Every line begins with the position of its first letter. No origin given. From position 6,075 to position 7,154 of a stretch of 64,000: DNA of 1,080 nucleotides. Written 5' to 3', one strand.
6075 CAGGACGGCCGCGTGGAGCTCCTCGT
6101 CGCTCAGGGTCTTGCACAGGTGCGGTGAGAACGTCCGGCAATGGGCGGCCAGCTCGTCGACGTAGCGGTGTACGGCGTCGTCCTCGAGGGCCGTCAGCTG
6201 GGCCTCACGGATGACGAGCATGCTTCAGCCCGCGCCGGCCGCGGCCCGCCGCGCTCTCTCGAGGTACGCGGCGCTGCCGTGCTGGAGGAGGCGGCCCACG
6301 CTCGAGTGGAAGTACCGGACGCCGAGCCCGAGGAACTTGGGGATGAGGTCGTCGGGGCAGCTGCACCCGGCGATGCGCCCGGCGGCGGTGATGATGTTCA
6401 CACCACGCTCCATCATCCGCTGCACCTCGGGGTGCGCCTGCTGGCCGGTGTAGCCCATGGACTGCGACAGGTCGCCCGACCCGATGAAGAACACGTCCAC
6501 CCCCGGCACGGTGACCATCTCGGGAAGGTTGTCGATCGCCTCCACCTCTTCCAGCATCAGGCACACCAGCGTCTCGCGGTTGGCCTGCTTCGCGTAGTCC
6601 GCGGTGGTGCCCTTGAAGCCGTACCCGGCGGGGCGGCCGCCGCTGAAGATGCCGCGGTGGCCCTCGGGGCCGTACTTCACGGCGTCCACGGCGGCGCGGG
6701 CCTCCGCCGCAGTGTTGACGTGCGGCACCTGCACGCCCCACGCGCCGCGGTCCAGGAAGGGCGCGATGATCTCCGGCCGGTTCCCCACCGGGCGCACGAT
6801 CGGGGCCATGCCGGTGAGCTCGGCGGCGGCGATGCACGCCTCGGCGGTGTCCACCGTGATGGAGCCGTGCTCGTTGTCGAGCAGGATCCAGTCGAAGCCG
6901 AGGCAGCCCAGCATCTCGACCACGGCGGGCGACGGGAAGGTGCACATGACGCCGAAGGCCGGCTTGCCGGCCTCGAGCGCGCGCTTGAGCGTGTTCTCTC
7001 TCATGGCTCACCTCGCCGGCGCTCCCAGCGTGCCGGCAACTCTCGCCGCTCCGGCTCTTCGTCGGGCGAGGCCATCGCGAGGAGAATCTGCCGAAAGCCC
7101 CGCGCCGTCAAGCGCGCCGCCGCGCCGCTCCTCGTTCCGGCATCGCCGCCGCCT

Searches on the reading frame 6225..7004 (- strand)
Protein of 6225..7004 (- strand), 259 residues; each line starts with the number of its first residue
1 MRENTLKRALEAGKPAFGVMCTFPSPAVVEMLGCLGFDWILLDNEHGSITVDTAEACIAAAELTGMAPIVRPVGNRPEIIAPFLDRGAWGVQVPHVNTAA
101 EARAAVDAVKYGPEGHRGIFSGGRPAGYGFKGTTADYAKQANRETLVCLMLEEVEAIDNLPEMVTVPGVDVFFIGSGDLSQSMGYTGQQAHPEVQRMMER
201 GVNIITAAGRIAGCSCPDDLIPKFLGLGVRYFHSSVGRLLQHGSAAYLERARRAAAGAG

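Call 46: search_protein_families(library=ncbifam, max_evalue=0.1, proteins=[window:6228-7004:-])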
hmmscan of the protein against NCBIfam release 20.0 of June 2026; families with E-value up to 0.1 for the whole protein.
window:6228-7004:- (259 aa): 4 families
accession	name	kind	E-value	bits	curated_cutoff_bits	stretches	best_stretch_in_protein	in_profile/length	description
TIGR02311.1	HpaI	equivalog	9e-50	169.4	368.8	1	4-237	1-233/249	4-hydroxy-2-oxoheptanedioate aldolase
NF007849.0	PRK10558.1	equivalog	2.2e-44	151.8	393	1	4-228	8-230/256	2-dehydro-3-deoxyglucarate aldolase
TIGR03239.1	GarL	equivalog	5.4e-43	147.4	406.75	1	4-219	1-213/249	2-dehydro-3-deoxyglucarate aldolase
NF007521.0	PRK10128.1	equivalog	1.2e-36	126.6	441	1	3-234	6-236/267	2-keto-3-deoxy-L-rhamnonate aldolase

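Call 61: find_encoding_contigs(protein=window:6225-7004:-, flank=10000, max_places=8)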
Protein window:6225-7004:- (259 aa): no gene with exactly this product is on record in the collection.

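Call 63: find_related_loci(query=window:6228-7004:-, collection=metagenome_contigs, flank=8000)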
Query window:6228-7004:- (259 aa) in metagenome_contigs; peptide patterns used: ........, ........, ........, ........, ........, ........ (x = any residue, [..] = any of these).
507 stretches matched a pattern; 422 encode a relative of the query (tblastn E <= 1e-3); the best 80 are kept; 80 distinct loci.
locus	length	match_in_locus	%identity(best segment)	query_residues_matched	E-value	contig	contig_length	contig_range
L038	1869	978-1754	92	1-259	1e-176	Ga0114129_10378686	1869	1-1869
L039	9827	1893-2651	89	1-253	6e-157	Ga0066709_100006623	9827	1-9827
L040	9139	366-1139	88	1-258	1e-155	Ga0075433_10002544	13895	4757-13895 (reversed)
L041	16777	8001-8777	88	1-259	9e-156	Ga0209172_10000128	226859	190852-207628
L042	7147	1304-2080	89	1-259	8e-156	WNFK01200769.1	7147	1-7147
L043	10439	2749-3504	90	1-252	3e-155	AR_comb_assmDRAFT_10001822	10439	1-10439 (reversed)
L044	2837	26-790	89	1-255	8e-164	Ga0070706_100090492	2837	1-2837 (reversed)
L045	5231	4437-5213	88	1-259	3e-157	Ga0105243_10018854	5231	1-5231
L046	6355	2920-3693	88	1-258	4e-156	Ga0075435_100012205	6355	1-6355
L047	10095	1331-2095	89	1-255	4e-155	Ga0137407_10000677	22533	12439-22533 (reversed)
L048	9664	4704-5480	88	1-259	4e-155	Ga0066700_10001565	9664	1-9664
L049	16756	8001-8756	90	1-252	9e-155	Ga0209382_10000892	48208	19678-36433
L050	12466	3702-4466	88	1-255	4e-155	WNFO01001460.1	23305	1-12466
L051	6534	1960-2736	88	1-259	2e-155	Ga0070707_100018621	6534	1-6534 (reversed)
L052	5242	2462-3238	87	1-259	8e-157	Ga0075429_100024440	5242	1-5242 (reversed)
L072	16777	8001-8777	86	1-259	3e-153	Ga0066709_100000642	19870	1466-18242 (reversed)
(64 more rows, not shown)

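Call 87: list_cluster_members(proteins=[L001:2497-3273:+, L001:7070-8251:+, L001:6619-7050:+, L001:1775-2239:-, L072:1976-3157:+, L072:8001-8780:+])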
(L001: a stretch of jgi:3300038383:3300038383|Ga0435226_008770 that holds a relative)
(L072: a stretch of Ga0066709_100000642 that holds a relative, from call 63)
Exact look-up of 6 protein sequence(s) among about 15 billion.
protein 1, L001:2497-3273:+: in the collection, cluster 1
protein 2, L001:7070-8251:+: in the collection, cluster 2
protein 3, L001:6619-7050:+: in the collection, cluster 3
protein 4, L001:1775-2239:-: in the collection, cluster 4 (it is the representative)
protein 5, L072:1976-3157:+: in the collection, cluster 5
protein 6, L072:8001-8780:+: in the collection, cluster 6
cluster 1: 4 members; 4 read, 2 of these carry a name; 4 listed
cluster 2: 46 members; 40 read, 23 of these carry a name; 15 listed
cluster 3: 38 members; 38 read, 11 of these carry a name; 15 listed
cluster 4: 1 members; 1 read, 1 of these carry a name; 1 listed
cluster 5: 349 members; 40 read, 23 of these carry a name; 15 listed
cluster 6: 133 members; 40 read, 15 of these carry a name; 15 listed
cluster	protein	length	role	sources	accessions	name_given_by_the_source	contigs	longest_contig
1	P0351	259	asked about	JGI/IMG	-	4-hydroxy-2-oxoheptanedioate aldolase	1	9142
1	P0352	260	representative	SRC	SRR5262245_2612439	-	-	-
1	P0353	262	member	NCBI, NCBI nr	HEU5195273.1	MAG TPA: aldolase/citrate lyase family protein [Methylomirabilota bacterium] | aldolase/citrate lyase family protein [Methylomirabilota bacterium]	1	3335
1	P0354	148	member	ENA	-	-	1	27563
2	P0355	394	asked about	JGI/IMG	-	acetyl-CoA acetyltransferase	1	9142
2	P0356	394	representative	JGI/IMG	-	acetyl-CoA acetyltransferase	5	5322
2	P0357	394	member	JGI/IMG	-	acetyl-CoA acetyltransferase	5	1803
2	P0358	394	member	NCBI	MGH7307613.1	MAG: thiolase C-terminal domain-containing protein [Candidatus Rokuibacteriota bacterium]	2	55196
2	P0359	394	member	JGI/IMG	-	acetyl-CoA acetyltransferase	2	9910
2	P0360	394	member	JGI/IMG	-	acetyl-CoA acetyltransferase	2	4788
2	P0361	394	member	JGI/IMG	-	acetyl-CoA acetyltransferase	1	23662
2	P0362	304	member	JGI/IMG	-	acetyl-CoA acetyltransferase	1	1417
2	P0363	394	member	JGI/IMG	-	acetyl-CoA acetyltransferase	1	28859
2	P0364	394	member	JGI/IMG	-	acetyl-CoA acetyltransferase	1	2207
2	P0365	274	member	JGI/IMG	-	acetyl-CoA acetyltransferase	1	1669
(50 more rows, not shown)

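Call 88: find_encoding_contigs(protein=P0353, flank=5000, max_places=3)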
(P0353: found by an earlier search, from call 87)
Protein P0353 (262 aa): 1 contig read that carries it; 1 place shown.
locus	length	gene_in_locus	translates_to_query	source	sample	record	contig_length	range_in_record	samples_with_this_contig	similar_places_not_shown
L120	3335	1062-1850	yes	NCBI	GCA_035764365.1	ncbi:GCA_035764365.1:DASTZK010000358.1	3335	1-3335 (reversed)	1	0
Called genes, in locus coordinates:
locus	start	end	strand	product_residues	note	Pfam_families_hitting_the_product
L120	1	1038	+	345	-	PF00005:ABC_tran, PF02463:SMC_N (weak)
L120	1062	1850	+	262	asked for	PF03328:HpcH_HpaI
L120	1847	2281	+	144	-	PF12172:zf-ChsH2, PF01796:OB_ChsH2_C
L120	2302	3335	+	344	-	PF22691:Thiolase_C_1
